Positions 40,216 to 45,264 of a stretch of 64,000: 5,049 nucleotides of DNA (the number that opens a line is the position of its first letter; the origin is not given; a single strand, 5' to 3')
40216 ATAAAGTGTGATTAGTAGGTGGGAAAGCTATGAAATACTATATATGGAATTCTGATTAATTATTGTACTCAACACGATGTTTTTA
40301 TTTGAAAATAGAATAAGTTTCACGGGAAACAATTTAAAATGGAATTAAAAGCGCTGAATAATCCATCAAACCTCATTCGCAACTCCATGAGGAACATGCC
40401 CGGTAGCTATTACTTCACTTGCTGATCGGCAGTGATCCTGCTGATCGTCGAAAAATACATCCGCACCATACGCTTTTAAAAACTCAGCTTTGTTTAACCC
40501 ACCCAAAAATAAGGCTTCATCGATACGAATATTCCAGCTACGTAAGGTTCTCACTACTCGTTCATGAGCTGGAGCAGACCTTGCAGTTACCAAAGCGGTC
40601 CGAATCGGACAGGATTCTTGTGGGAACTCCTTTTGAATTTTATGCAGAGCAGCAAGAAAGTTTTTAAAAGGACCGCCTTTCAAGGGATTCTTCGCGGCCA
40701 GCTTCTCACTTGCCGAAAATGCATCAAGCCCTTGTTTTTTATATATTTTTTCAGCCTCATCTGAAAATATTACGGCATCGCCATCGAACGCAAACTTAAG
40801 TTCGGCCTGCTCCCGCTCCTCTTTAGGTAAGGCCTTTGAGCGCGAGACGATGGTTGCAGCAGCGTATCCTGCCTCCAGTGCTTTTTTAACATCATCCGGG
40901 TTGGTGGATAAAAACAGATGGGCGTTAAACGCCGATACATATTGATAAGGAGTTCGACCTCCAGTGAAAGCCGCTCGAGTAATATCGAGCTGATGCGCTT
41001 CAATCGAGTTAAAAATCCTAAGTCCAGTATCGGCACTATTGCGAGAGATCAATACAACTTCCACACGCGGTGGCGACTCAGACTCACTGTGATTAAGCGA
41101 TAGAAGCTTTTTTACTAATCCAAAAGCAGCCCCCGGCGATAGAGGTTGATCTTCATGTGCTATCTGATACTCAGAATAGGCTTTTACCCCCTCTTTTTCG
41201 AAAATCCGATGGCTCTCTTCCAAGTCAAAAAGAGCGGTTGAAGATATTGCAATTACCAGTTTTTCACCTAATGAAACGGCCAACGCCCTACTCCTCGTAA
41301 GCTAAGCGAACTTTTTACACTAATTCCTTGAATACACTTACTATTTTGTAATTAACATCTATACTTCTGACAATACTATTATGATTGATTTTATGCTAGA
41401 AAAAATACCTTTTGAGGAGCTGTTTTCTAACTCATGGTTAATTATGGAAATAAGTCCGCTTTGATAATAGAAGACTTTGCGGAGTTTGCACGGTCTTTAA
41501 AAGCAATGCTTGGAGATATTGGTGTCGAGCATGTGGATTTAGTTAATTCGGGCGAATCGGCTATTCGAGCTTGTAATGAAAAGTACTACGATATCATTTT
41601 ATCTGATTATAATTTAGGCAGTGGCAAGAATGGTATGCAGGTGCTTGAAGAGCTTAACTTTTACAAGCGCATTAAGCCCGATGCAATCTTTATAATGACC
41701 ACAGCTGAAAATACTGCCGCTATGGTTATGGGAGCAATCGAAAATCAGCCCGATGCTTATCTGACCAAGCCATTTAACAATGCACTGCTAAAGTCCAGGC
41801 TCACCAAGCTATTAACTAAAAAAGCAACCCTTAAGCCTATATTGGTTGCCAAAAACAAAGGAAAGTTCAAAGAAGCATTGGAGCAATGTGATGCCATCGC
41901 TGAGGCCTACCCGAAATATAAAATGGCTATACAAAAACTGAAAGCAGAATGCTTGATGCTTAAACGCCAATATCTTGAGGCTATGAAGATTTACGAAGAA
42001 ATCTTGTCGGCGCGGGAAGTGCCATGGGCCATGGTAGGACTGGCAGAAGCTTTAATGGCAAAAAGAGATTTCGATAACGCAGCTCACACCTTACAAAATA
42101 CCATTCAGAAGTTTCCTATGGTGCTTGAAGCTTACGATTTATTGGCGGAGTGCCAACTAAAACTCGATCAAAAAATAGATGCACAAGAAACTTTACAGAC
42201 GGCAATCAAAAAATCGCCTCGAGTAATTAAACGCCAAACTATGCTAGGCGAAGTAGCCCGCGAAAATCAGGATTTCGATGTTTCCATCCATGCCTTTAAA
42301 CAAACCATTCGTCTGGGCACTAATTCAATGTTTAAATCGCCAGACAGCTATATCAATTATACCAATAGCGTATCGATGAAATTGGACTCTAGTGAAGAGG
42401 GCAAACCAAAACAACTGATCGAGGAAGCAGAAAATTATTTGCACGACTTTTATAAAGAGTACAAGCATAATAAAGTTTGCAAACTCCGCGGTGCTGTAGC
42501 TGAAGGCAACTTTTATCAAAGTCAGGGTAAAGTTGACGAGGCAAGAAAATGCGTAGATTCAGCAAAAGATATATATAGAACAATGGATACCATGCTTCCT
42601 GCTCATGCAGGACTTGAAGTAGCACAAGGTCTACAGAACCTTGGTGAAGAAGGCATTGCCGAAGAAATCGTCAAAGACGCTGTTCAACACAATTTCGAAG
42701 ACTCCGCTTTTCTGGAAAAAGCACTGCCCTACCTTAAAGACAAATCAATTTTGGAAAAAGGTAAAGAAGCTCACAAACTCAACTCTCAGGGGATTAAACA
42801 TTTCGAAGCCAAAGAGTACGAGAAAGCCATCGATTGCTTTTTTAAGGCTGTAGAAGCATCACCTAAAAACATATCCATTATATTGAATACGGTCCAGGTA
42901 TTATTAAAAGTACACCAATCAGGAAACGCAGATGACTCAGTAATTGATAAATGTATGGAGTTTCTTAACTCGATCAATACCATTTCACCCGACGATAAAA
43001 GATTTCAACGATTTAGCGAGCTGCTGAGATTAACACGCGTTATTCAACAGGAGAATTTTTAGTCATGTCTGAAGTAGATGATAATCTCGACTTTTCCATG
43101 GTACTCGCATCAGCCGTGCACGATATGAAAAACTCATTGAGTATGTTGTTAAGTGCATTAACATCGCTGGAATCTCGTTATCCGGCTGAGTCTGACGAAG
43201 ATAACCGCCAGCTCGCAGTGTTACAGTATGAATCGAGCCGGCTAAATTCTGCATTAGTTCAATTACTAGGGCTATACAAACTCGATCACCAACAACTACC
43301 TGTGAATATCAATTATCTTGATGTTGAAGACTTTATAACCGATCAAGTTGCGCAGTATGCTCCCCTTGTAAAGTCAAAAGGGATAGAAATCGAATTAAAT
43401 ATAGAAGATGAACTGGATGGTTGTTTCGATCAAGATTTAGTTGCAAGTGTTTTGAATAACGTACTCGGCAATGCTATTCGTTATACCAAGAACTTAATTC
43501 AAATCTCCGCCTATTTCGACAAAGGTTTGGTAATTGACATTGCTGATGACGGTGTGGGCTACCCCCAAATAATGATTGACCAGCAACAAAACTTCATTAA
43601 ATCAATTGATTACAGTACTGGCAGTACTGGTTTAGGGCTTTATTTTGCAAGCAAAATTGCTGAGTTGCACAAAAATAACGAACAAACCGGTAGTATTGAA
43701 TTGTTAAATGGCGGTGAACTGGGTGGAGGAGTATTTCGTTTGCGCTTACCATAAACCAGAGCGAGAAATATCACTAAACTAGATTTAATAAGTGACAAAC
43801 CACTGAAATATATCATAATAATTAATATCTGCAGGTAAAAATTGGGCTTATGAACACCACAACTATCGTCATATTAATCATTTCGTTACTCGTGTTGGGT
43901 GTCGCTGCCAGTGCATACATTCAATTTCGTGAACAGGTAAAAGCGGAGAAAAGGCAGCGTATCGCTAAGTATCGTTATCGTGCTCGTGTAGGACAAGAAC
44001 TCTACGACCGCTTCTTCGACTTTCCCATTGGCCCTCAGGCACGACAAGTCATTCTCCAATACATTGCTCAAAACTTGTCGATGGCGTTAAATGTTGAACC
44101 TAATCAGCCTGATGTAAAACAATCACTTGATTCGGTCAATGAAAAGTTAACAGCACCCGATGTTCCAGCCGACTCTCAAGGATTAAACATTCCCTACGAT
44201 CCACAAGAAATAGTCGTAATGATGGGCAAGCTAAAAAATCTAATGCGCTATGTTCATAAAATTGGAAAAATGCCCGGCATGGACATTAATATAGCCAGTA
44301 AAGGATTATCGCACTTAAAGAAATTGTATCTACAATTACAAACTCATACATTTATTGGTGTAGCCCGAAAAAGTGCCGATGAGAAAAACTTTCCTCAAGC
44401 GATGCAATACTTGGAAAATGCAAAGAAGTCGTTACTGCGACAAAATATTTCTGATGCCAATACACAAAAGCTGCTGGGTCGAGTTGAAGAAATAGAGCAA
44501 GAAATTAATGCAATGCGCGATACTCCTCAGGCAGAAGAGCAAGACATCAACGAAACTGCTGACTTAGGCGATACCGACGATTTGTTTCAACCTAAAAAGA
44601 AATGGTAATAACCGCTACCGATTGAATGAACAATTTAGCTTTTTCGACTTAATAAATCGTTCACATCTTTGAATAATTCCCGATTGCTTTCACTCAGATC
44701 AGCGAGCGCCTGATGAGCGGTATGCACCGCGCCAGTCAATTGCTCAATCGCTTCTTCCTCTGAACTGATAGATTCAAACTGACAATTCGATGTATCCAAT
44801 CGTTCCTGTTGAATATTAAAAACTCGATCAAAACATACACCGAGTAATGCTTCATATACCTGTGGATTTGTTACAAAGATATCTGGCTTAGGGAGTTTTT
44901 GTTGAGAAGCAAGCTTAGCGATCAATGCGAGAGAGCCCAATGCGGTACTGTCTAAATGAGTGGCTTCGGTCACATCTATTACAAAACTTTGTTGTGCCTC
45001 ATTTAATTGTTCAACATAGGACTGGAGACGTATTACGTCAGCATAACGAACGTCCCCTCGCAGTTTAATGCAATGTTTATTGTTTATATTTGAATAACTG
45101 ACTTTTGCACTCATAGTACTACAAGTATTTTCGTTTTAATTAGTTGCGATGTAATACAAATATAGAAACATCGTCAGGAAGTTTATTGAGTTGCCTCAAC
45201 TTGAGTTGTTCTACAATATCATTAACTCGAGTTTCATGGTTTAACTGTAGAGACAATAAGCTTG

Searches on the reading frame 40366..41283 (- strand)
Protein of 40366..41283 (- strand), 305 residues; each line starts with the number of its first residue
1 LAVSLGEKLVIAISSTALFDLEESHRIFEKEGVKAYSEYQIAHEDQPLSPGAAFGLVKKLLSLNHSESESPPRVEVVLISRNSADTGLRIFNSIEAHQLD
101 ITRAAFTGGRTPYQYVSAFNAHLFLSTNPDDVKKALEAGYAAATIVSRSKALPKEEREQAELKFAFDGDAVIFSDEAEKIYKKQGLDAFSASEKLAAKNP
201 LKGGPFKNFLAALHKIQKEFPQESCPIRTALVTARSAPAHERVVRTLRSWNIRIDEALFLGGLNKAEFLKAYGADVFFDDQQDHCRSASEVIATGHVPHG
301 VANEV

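Call 44: search_protein_families(library=pfam, proteins=[window:40366-41283:-], max_evalue=0.00001)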
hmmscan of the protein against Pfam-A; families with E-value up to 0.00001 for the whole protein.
window:40366-41283:- (305 aa): 1 family
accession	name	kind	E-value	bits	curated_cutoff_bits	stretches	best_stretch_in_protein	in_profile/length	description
PF06189.17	5-nucleotidase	-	5.6e-135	449.4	28.2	1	1-304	1-302/302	5'-nucleotidase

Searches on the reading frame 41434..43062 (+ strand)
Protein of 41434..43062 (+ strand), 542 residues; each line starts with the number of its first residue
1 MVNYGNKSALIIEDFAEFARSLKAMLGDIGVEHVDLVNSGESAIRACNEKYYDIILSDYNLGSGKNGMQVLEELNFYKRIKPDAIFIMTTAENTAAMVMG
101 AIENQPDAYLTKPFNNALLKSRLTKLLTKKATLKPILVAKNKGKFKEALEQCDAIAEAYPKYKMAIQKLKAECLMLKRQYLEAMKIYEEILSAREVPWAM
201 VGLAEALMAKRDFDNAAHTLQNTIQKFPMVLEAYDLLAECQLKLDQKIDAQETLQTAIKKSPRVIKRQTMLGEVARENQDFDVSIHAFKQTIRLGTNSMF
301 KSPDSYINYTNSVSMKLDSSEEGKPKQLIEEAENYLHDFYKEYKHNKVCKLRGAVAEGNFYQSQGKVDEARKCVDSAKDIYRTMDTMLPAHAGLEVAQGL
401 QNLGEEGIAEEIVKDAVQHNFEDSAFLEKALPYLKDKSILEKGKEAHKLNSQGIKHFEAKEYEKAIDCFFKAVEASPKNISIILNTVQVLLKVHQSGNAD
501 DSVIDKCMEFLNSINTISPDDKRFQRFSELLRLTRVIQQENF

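Call 44: search_protein_families(library=pfam, proteins=[window:41434-43062:+], max_evalue=0.00001)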
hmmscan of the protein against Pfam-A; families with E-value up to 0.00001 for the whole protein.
window:41434-43062:+ (542 aa): 10 families
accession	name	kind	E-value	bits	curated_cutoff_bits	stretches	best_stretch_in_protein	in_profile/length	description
PF07719.23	TPR_2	-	1.4e-16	59.6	27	0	449-479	4-34/34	Tetratricopeptide repeat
PF00072.30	Response_reg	-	1.6e-16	60.9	30.2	1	10-123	2-110/111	Response regulator receiver domain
PF14559.12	TPR_19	-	1.2e-15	58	25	0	207-262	1-56/68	Tetratricopeptide repeat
PF13432.12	TPR_16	-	2.3e-12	47.5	32.7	0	203-259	3-59/65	Tetratricopeptide repeat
PF13428.12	TPR_14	-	3.8e-11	42.9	23.5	0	457-485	12-40/44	Tetratricopeptide repeat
PF00515.34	TPR_1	-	3.6e-10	39.7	27.8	0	450-479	5-34/34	Tetratricopeptide repeat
PF23914.1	TPR_CcmH_CycH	-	1.5e-08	35.1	42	0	254-330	39-111/158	Cytochrome c-type biogenesis protein H TPR domain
PF13424.12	TPR_12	-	4e-08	33.8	30.1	0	358-382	10-34/77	Tetratricopeptide repeat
PF13174.12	TPR_6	-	2.1e-07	31.6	26.3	0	232-262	1-31/33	Tetratricopeptide repeat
PF13181.12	TPR_8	-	2.7e-06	27.5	25.7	0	459-479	14-34/34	Tetratricopeptide repeat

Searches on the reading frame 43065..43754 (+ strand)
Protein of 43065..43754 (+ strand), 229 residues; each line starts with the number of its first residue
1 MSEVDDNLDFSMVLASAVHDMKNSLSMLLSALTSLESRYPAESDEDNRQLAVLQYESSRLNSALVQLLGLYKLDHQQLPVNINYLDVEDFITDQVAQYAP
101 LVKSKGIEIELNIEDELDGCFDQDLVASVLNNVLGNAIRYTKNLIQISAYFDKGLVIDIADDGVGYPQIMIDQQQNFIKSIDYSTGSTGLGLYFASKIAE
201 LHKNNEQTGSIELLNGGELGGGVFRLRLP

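Call 44: search_protein_families(library=pfam, proteins=[window:43065-43754:+], max_evalue=0.00001)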
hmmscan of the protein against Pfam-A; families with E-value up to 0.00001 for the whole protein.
window:43065-43754:+ (229 aa): 1 family
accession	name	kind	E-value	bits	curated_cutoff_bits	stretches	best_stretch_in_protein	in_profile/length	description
PF02518.31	HATPase_c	-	8.1e-11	42.8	26.4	1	122-229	2-108/111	Histidine kinase-, DNA gyrase B-, and HSP90-like ATPase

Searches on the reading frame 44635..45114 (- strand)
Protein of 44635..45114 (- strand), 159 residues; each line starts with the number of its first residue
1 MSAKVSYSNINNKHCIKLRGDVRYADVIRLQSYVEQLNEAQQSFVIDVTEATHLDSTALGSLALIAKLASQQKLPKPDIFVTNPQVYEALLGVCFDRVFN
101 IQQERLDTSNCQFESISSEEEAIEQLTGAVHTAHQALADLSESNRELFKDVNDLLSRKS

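Call 27: search_protein_families(library=pfam, proteins=[window:44635-45114:-], max_evalue=0.001)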
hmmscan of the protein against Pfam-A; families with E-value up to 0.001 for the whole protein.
window:44635-45114:- (159 aa): 2 families
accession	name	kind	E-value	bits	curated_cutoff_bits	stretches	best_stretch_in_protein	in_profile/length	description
PF01740.26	STAS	-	0.00011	22.4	22.6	1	15-72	12-71/106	STAS domain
PF13466.11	STAS_2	-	0.00052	20.6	29.2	1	16-72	1-57/80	STAS domain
